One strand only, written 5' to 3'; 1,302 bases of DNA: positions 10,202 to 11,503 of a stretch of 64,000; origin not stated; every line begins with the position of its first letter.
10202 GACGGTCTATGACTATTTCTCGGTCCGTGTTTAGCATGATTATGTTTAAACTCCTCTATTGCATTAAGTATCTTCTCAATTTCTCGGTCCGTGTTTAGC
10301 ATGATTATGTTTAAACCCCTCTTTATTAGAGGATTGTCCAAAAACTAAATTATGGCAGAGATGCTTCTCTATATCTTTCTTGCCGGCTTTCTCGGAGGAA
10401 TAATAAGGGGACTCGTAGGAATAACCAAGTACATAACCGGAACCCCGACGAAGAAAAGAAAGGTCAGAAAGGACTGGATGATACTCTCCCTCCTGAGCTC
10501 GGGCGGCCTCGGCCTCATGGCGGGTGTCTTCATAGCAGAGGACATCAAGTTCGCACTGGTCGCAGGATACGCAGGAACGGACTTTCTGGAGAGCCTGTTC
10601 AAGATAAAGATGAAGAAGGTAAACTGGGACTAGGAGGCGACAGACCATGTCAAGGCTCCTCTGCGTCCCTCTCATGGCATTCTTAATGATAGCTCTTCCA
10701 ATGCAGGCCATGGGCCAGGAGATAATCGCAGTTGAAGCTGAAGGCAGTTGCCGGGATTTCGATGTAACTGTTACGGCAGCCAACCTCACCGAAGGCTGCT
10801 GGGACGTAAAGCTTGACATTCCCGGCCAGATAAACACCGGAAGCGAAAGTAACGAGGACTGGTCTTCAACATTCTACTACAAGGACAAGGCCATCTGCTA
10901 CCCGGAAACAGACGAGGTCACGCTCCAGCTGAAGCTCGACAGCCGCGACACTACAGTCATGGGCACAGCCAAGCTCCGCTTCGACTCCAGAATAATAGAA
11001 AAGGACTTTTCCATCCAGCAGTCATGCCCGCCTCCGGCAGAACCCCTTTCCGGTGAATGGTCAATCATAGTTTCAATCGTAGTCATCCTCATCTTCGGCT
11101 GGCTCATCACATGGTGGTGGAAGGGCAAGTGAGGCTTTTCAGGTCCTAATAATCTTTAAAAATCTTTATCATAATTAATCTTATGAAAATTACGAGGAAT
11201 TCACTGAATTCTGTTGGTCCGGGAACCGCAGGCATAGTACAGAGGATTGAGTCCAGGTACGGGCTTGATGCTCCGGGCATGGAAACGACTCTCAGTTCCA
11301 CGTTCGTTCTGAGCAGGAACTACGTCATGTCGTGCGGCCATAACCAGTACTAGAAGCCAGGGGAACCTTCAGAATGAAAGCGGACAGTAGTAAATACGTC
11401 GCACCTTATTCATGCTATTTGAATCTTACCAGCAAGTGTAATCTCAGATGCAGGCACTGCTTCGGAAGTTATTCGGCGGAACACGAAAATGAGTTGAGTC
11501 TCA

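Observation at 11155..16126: Candidate archaeal RiPP / peptide-derived-cofactor locus: small ORF, rSAM-SPASM, PqqD-like-GNAT fusion, TldD-type peptidase and methyltransferase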

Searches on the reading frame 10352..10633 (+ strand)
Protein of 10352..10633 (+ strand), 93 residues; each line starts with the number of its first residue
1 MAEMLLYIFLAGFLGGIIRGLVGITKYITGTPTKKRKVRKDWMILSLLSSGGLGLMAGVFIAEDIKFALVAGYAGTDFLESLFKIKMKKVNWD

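Call 3: search_protein_families(library=pfam, proteins=[window:10352-10633:+], max_evalue=0.1)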
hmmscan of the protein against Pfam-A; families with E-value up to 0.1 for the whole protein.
window:10352-10633:+ (93 aa): 1 family
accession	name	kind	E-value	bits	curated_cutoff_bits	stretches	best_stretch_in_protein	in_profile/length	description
PF16083.10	Phage_holin_3_3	-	0.00068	20.1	28.4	1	7-68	2-61/78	LydA holin phage, holin superfamily III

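Call 4: search_protein_families(library=ncbifam, proteins=[window:10352-10633:+], max_evalue=0.1)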
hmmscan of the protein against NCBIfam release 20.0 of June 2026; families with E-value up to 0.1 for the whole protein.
window:10352-10633:+ (93 aa): 1 family
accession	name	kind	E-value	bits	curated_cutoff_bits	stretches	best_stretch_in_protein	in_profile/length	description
NF010809.0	PRK14213.1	equivalog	0.03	14.7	126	1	4-76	2-72/118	camphor resistance protein CrcB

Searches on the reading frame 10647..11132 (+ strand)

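Call 3: search_protein_families(library=pfam, proteins=[window:10647-11132:+], max_evalue=0.1)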
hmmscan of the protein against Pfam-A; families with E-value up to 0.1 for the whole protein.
window:10647-11132:+ (161 aa): 0 families

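Call 4: search_protein_families(library=ncbifam, proteins=[window:10647-11132:+], max_evalue=0.1)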
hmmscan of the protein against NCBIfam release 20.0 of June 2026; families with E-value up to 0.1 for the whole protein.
window:10647-11132:+ (161 aa): 1 family
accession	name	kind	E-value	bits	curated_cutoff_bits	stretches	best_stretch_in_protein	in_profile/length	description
NF047571.1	LIC13212_fam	equivalog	0.049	13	250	1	66-119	110-164/269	LIC13212 family protein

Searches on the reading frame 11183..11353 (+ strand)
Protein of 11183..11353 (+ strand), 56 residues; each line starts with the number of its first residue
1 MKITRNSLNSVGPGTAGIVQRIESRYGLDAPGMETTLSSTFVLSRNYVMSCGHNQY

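Call 3: search_protein_families(library=pfam, proteins=[window:11183-11353:+], max_evalue=0.1)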
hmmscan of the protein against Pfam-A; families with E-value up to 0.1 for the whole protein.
window:11183-11353:+ (56 aa): 0 families

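Call 4: search_protein_families(library=ncbifam, proteins=[window:11183-11353:+], max_evalue=0.1)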
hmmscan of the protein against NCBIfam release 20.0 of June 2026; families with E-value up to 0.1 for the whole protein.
window:11183-11353:+ (56 aa): 0 families
